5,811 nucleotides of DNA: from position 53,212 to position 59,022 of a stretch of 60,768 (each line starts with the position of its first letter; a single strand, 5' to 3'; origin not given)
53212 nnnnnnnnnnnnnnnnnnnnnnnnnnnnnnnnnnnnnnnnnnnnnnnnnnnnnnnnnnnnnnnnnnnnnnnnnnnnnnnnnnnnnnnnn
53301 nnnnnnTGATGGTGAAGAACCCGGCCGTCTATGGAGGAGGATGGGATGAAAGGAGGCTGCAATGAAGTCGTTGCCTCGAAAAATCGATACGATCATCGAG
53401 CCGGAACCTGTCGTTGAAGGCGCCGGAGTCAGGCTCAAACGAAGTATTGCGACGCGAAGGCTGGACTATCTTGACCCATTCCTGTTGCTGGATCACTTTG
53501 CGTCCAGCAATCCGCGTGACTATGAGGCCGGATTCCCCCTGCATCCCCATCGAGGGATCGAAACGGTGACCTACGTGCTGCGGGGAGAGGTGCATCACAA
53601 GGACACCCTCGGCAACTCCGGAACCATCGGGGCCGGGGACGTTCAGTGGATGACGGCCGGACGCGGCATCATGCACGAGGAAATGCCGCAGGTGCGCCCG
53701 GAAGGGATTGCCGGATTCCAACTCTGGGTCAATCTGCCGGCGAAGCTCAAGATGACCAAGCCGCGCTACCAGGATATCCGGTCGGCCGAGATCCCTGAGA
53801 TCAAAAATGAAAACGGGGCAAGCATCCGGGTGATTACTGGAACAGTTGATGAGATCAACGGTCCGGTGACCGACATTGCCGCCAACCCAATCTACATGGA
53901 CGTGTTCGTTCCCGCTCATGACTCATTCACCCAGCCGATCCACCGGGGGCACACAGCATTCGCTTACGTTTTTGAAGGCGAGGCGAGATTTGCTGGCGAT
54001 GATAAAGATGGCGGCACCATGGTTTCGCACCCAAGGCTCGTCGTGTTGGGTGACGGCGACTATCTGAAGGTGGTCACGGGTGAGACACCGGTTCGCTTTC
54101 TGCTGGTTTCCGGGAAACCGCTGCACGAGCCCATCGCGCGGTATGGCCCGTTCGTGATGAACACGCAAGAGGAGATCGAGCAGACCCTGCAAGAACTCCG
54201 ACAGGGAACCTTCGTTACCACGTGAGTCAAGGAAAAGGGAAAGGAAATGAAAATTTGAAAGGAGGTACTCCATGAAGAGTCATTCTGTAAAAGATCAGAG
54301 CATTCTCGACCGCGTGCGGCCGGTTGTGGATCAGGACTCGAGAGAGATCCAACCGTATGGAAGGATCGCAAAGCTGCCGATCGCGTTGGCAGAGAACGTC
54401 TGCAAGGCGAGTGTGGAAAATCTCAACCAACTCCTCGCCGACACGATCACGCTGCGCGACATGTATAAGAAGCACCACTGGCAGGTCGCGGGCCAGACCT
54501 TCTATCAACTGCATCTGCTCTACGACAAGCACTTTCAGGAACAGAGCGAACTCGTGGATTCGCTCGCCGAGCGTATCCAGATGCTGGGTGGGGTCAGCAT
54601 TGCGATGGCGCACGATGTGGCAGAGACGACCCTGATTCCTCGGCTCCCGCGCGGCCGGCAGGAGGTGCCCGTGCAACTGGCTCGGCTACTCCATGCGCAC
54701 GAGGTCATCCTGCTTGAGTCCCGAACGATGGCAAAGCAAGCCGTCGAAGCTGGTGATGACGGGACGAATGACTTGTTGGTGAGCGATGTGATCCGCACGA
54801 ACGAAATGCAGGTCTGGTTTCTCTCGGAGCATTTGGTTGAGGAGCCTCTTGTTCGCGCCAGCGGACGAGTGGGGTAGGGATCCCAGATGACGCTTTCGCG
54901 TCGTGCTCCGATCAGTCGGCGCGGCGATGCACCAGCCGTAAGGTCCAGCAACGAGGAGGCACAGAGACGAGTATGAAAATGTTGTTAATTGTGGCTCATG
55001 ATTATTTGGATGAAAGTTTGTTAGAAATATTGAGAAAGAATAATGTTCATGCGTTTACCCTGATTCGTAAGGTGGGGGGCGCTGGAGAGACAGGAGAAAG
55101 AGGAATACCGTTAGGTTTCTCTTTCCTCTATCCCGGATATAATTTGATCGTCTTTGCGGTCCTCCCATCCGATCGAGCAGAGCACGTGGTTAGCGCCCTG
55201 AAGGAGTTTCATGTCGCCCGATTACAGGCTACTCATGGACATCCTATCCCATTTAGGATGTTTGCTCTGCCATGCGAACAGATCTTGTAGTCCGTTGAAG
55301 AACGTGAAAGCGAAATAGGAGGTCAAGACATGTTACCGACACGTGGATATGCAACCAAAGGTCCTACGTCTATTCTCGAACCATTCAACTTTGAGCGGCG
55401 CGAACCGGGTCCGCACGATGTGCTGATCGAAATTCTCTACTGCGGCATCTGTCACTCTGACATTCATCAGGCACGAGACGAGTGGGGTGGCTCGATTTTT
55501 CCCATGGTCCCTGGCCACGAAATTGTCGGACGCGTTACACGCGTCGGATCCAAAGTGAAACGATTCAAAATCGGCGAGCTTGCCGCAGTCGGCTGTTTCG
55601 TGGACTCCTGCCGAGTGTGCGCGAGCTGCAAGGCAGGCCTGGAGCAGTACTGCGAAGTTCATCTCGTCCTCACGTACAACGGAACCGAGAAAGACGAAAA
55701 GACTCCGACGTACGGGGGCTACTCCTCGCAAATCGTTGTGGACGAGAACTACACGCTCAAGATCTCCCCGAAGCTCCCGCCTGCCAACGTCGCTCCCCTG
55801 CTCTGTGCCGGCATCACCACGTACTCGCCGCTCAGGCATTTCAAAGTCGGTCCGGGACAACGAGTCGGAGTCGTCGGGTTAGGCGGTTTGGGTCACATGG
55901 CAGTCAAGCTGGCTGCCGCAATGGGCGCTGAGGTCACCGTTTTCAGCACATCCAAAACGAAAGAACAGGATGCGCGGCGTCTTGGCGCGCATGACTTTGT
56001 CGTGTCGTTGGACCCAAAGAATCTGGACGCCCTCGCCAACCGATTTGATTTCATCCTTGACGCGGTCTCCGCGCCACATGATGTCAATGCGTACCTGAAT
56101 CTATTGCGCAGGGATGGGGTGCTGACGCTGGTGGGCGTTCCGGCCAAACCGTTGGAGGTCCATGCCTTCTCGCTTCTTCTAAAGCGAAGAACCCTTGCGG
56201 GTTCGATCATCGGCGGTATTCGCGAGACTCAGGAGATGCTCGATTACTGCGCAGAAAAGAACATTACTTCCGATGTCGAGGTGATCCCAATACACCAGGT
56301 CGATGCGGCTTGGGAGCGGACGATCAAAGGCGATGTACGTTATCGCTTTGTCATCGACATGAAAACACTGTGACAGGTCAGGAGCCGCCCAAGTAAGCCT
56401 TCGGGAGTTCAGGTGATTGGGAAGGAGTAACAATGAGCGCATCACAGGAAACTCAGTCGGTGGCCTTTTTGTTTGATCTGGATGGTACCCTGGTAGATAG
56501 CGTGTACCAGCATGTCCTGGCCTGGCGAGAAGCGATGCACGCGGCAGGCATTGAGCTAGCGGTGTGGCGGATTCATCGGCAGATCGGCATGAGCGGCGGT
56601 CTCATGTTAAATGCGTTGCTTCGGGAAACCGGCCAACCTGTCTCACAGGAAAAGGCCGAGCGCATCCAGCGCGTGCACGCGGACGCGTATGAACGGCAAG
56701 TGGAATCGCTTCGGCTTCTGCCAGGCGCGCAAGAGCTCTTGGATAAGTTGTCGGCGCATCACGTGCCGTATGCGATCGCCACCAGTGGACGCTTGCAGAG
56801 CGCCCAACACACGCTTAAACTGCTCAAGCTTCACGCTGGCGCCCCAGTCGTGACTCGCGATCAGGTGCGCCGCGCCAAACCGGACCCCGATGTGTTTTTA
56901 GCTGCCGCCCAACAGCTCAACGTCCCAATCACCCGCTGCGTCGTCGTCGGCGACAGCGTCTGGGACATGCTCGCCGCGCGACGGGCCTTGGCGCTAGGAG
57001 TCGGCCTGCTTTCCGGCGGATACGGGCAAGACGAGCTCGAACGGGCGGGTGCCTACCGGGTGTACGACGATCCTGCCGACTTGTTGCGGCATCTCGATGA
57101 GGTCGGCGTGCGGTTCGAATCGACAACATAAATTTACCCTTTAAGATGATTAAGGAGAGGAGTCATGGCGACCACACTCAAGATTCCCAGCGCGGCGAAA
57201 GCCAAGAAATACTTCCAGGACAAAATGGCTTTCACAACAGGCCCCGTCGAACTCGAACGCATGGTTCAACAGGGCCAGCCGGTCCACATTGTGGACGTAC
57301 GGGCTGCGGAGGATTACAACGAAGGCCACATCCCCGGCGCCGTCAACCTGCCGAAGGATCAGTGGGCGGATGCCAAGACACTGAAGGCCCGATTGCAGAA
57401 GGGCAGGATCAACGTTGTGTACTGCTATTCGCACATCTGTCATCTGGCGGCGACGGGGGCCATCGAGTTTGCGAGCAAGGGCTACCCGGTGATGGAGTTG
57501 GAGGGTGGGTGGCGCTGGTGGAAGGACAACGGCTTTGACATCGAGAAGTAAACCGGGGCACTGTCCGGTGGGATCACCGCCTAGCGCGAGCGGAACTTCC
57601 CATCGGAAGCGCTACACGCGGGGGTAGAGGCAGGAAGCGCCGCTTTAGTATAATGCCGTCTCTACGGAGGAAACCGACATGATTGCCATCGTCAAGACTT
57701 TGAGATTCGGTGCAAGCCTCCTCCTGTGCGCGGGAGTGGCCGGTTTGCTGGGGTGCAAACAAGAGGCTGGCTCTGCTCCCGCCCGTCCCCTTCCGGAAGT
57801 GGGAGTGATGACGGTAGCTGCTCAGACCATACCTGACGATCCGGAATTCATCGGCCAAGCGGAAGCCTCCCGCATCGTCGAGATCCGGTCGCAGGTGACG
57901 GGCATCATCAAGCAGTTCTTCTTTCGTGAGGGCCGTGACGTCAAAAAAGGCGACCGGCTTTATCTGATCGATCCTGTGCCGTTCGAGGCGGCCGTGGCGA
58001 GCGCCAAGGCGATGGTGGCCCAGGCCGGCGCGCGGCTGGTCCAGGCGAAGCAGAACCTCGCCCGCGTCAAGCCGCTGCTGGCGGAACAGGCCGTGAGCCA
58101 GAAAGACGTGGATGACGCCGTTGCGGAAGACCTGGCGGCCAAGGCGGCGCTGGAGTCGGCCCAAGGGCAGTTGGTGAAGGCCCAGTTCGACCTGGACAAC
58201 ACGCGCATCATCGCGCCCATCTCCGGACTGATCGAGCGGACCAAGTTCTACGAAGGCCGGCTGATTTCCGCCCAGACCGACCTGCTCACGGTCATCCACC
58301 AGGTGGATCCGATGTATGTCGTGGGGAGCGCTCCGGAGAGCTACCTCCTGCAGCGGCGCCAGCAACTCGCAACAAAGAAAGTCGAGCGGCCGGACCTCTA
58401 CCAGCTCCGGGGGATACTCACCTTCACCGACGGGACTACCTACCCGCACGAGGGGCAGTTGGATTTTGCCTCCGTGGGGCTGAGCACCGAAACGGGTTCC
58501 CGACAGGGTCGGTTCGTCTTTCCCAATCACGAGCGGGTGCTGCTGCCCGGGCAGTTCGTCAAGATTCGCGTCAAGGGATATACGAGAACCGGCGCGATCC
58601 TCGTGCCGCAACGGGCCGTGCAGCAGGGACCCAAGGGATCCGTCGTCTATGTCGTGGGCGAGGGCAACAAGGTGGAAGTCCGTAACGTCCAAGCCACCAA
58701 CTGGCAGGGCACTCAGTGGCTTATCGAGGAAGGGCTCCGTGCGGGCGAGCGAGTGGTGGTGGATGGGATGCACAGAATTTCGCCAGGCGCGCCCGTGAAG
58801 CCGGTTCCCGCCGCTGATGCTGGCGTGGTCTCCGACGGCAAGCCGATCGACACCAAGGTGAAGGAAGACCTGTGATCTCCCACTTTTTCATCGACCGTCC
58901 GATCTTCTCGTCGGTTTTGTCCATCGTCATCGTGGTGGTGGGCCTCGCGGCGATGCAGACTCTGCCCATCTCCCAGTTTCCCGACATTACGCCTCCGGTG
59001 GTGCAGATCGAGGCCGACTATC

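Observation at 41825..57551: Candidate sigma54-driven general stress regulon: GAF-GAF activator plus a repeated enhancer-IHF-promoter module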

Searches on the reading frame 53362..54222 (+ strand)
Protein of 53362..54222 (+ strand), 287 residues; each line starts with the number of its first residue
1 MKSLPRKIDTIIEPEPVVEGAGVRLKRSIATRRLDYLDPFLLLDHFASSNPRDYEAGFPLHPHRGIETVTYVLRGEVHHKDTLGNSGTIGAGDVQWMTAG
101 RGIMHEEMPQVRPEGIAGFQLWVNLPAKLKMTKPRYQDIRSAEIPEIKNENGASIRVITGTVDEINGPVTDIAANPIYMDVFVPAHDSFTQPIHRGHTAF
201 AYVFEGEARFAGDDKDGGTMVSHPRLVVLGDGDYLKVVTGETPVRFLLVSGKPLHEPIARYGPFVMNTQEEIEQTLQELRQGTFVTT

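Call 9: search_protein_families(library=pfam, proteins=[window:53362-54222:+], max_evalue=0.01)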
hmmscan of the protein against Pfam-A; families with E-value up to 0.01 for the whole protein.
window:53362-54222:+ (287 aa): 4 families
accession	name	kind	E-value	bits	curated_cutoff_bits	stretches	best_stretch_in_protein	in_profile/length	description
PF02678.22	Pirin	-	1.1e-36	125.6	26.1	1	23-123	2-108/108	Pirin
PF05726.19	Pirin_C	-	2.5e-28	98.9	27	1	178-284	1-102/103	Pirin C-terminal cupin domain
PF07883.17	Cupin_2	-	1.9e-06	27.9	27.2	0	183-233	5-44/70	Cupin domain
PF05899.18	Cupin_3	-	0.0019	18.3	23.5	0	66-100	26-59/74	EutQ-like cupin domain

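Call 79: search_protein_families(library=ncbifam, proteins=[window:53362-54222:+], max_evalue=0.00001)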
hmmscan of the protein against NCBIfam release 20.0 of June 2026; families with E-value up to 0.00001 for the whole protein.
window:53362-54222:+ (287 aa): 0 families

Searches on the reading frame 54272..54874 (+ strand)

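Call 9: search_protein_families(library=pfam, proteins=[window:54272-54874:+], max_evalue=0.01)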
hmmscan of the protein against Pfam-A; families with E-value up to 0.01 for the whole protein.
window:54272-54874:+ (201 aa): 2 families
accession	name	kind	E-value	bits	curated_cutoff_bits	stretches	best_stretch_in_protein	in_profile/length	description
PF00210.30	Ferritin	-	1.3e-27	96.9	24.5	1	49-190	2-138/142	Ferritin-like domain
PF19174.5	DUF5856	-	0.0076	17.7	34.6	0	76-114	5-43/94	Family of unknown function (DUF5856)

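Call 79: search_protein_families(library=ncbifam, proteins=[window:54272-54874:+], max_evalue=0.00001)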
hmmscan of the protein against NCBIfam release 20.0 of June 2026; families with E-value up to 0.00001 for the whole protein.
window:54272-54874:+ (201 aa): 3 families
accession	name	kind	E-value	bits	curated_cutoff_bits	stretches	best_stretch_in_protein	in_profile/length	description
NF006975.0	PRK09448.1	equivalog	1.9e-23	83.4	114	1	38-188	20-166/168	DNA starvation/stationary phase protection protein Dps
NF041388.1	DNAstvprot_Halo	equivalog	2.7e-22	79.5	170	1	27-193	4-169/171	DNA starvation/stationary phase protection protein DpsA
NF052461.1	DNAProtecDpsACyan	equivalog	1.9e-21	76.5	300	1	25-194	6-174/176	DNA starvation/stress protection protein DpsA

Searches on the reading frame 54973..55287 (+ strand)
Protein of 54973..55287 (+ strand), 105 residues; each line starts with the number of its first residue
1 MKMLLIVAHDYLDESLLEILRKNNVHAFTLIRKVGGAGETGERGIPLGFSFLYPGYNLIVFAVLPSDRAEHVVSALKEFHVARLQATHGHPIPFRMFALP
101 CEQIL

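Call 9: search_protein_families(library=pfam, proteins=[window:54973-55287:+], max_evalue=0.01)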
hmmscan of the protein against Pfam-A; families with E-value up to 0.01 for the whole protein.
window:54973-55287:+ (105 aa): 1 family
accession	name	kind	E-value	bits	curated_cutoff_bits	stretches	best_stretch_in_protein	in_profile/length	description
PF00543.27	P-II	-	3.5e-05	24.5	25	1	1-79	1-77/102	Nitrogen regulatory protein P-II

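Call 34: search_protein_families(library=ncbifam, proteins=[window:54973-55287:+], max_evalue=0.001)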
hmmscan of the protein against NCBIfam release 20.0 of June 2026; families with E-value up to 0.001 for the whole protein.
window:54973-55287:+ (105 aa): 1 family
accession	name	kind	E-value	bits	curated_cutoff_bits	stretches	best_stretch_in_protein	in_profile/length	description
NF045581.1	PG0541_fam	equivalog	8.1e-10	38.6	45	1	2-81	1-78/91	PG0541 family transporter-associated protein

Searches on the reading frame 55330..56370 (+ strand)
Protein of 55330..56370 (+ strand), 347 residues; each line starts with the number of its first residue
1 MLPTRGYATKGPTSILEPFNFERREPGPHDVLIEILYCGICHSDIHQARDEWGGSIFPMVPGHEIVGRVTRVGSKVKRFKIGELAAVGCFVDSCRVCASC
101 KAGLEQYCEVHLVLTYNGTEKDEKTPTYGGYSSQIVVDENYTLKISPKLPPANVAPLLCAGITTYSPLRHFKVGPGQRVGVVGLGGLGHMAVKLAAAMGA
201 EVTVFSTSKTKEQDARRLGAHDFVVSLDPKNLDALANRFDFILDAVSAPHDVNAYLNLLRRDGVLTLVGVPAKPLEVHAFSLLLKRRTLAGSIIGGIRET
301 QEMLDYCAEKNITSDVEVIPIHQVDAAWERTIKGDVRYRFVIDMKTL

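Call 9: search_protein_families(library=pfam, proteins=[window:55330-56370:+], max_evalue=0.01)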
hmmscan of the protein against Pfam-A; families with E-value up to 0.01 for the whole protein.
window:55330-56370:+ (347 aa): 8 families
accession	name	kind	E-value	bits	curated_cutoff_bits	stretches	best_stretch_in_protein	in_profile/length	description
PF00107.32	ADH_zinc_N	-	5.3e-26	91.5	31.8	1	186-308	1-128/129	Zinc-binding dehydrogenase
PF08240.17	ADH_N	-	3.7e-24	85.4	23.5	1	27-146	1-103/104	Alcohol dehydrogenase GroES-like domain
PF02826.25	2-Hacid_dh_C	-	3.5e-06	26.9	25.1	1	176-242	36-95/178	D-isomer specific 2-hydroxyacid dehydrogenase, NAD binding domain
PF01262.27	AlaDh_PNT_C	-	1.3e-05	25.2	23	1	178-249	30-103/214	Alanine dehydrogenase/PNT, C-terminal domain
PF16912.11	Glu_dehyd_C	-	1.4e-05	25.1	34.9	1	178-278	33-140/211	Glucose dehydrogenase C-terminus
PF13602.12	ADH_zinc_N_2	-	5.9e-05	24.5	27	1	218-334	1-126/134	Zinc-binding dehydrogenase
PF03446.21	NAD_binding_2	-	0.00088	19.8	21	1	178-257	1-74/161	NAD binding domain of 6-phosphogluconate dehydrogenase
PF22660.2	RS_preATP-grasp-like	-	0.002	18.9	27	1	178-242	3-66/98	Ribonucleotide synthetase preATP-grasp domain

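Call 79: search_protein_families(library=ncbifam, proteins=[window:55330-56370:+], max_evalue=0.00001)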
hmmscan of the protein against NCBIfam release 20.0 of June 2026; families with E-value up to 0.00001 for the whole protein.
window:55330-56370:+ (347 aa): 23 families
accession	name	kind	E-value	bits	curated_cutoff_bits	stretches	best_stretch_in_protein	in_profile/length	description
NF047908.1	AldhRedAhr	equivalog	1.1e-93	313.8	470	1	4-343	4-334/335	NADPH-dependent aldehyde reductase Ahr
NF006940.0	PRK09422.1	equivalog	4.9e-47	160.5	344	1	28-345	24-336/338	alcohol dehydrogenase AdhP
TIGR02822.1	adh_fam_2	subfamily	5.3e-34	117.8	283.5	1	23-329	22-315/329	zinc-binding alcohol dehydrogenase family protein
NF010344.0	PRK13771.1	subfamily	6.1e-34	117.5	349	1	21-342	18-331/334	putative alcohol dehydrogenase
TIGR03989.1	Rxyl_3153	subfamily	5.3e-32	111.5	440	1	21-305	19-326/370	NDMA-dependent alcohol dehydrogenase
TIGR03366.1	HpnZ_proposed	hypoth_equivalog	4.4e-30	104.9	328.1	1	29-291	6-277/315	putative phosphonate catabolism associated alcohol dehydrogenase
TIGR03451.1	mycoS_dep_FDH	equivalog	2.6e-27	95.6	512.9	1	25-336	23-351/358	S-(hydroxymethyl)mycothiol dehydrogenase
NF003808.0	PRK05396.1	equivalog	1.9e-26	92.7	380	1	22-293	19-286/341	L-threonine 3-dehydrogenase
NF041097.1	keto_inos_dh_IolM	equivalog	6.2e-25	87.7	450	1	25-291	49-333/389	scyllo-inosose 3-dehydrogenase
NF041172.1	AcrlCoa_red_Thmprot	equivalog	7.5e-25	87.6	500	1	22-329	19-319/334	acryloyl-CoA reductase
TIGR00692.1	tdh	equivalog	7.7e-23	81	458.35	1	25-291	20-284/340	L-threonine 3-dehydrogenase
TIGR02824.1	quinone_pig3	subfamily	1.1e-21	77.1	296.8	1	129-294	92-264/325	putative NAD(P)H quinone oxidoreductase, PIG3 family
TIGR02818.1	adh_III_F_hyde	equivalog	1.3e-20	73.8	543.95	1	24-321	22-346/368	S-(hydroxymethyl)glutathione dehydrogenase/class III alcohol dehydrogenase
TIGR03201.1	dearomat_had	equivalog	5.9e-19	68.4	338.65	1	20-224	15-214/349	6-hydroxycyclohex-1-ene-1-carbonyl-CoA dehydrogenase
NF007489.0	PRK10083.1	equivalog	1.8e-18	66.6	376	1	24-315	20-304/339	Zn-dependent oxidoreductase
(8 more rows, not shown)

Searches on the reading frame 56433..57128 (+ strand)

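Call 9: search_protein_families(library=pfam, proteins=[window:56433-57128:+], max_evalue=0.01)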
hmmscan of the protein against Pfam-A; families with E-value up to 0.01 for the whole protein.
window:56433-57128:+ (232 aa): 6 families
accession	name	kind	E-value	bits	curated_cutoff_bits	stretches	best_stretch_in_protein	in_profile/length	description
PF00702.32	Hydrolase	-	2.6e-28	100.2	26.4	1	11-185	3-190/191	haloacid dehalogenase-like hydrolase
PF13419.12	HAD_2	-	1e-26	94.6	23.8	1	13-185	2-171/178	Haloacid dehalogenase-like hydrolase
PF12710.13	HAD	-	2.1e-11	45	27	1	13-183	2-189/189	haloacid dehalogenase-like hydrolase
PF13242.12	Hydrolase_like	-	1.6e-09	38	22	1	148-213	3-71/75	HAD-hyrolase-like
PF13344.12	Hydrolase_6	-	0.00038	20.9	27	0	94-145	14-63/101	Haloacid dehalogenase-like hydrolase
PF12689.13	Acid_PPase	-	0.0087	16.4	27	0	66-134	23-86/169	Acid Phosphatase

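Call 79: search_protein_families(library=ncbifam, proteins=[window:56433-57128:+], max_evalue=0.00001)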
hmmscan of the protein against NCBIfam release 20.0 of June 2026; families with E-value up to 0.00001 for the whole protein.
window:56433-57128:+ (232 aa): 33 families (the best 25 are shown)
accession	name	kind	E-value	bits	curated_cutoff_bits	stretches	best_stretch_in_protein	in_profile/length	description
TIGR02009.1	PGMB-YQAB-SF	subfamily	9.6e-30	104.2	153.35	1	11-185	3-179/186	beta-phosphoglucomutase family hydrolase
TIGR01990.1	bPGM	equivalog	1.6e-26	93.4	189.4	1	11-191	3-185/187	beta-phosphoglucomutase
NF008610.0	PRK11587.1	equivalog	1.7e-25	89.7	282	1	10-181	4-170/219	sugar phosphatase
NF053653.1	InDiPhoBT2121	equivalog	1.2e-23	83.9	245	1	11-220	3-214/216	inorganic diphosphatase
TIGR01449.2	PGP_bact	equivalog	1.2e-22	80.5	180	1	13-218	2-210/213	phosphoglycolate phosphatase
NF009695.0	PRK13222.1-2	equivalog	1.3e-21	77.2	225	1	9-221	6-222/226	phosphoglycolate phosphatase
NF009697.0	PRK13222.1-4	equivalog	5e-18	65.3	327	1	9-222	7-223/232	phosphoglycolate phosphatase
NF008087.0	PRK10826.1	equivalog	9.1e-18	64.7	191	1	7-185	5-184/222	hexitol phosphatase HxpB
TIGR03351.1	PhnX-like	hypoth_equivalog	4.8e-17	62.7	218.9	1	14-219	6-217/220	phosphonatase-like hydrolase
NF007854.0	PRK10563.1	equivalog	1.6e-16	60.7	211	1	9-177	4-170/221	6-phosphogluconate phosphatase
NF009696.0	PRK13222.1-3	equivalog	3.2e-16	59.7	359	1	11-223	5-218/223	N-acetylmuramic acid 6-phosphate phosphatase MupP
TIGR01454.1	AHBA_synth_RP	hypoth_equivalog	3.7e-16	59.4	246.65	1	13-219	2-201/205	AHBA synthesis associated protein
NF008000.0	PRK10725.1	equivalog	4.8e-16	59.4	215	1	11-185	7-178/188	fructose-1-phosphate/6-phosphogluconate phosphatase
TIGR01422.2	phosphonatase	equivalog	1.5e-15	57.2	220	1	11-196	3-203/251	phosphonoacetaldehyde hydrolase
NF009804.0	PRK13288.1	equivalog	3.3e-15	56.2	218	1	11-219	5-208/215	pyrophosphatase PpaX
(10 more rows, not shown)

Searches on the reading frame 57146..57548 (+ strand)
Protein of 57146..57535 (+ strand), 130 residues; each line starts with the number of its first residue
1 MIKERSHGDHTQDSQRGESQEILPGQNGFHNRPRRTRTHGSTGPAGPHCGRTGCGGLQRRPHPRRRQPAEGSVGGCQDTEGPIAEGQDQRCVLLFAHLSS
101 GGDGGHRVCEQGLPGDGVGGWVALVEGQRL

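Call 9: search_protein_families(library=pfam, proteins=[window:57146-57535:+], max_evalue=0.01)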
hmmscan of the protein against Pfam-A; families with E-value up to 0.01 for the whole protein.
window:57146-57535:+ (130 aa): 0 families

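Call 34: search_protein_families(library=ncbifam, proteins=[window:57146-57535:+], max_evalue=0.001)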
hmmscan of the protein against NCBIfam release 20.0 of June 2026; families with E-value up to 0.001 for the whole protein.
window:57146-57535:+ (130 aa): 0 families

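Call 41: search_protein_families(library=pfam, proteins=[window:57165-57548:+], max_evalue=0.01)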
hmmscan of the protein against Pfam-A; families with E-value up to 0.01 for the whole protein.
window:57165-57548:+ (128 aa): 1 family
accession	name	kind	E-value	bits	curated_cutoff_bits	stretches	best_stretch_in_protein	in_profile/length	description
PF00581.25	Rhodanese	-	1.6e-18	67.5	22.2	1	28-121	3-101/102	Rhodanese-like domain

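Call 79: search_protein_families(library=ncbifam, proteins=[window:57165-57548:+], max_evalue=0.00001)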
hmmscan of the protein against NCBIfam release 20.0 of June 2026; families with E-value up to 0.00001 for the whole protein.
window:57165-57548:+ (128 aa): 5 families
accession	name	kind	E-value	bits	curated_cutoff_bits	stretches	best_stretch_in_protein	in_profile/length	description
NF041203.1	rhodanese_LYCAU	equivalog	6.2e-12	45.3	115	1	29-128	27-125/126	rhodanese-related (seleno)protein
NF005902.0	PRK07878.1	equivalog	2.7e-09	36.4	647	1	23-117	287-379/392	adenylyltransferase/sulfurtransferase MoeZ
NF006444.0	PRK08762.1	equivalog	2.2e-08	33.1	449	1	29-127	21-115/387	molybdopterin-synthase adenylyltransferase MoeB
NF008752.0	PRK11784.1-4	equivalog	1.1e-06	27.7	266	0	33-64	12-43/357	tRNA 2-selenouridine(34) synthase MnmH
NF045694.1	seleno_TsoB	exception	5e-06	24.9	805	1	31-127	52-157/572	rhodanese/DsbD fusion-like selenoprotein TsoB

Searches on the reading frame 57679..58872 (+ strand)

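Call 9: search_protein_families(library=pfam, proteins=[window:57679-58872:+], max_evalue=0.01)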
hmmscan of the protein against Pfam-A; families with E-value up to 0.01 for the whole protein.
window:57679-58872:+ (398 aa): 3 families
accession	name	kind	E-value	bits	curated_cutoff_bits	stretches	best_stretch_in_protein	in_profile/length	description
PF16576.10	HlyD_D23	-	6.1e-09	35.9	30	1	62-294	15-214/214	Barrel-sandwich domain of CusB or HlyD membrane-fusion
PF00529.27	CusB_dom_1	-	6.3e-07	30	26.5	1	39-361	2-89/89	Cation efflux system protein CusB domain 1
PF13437.12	HlyD_3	-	1.9e-06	29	22.2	1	177-262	2-88/106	HlyD family secretion protein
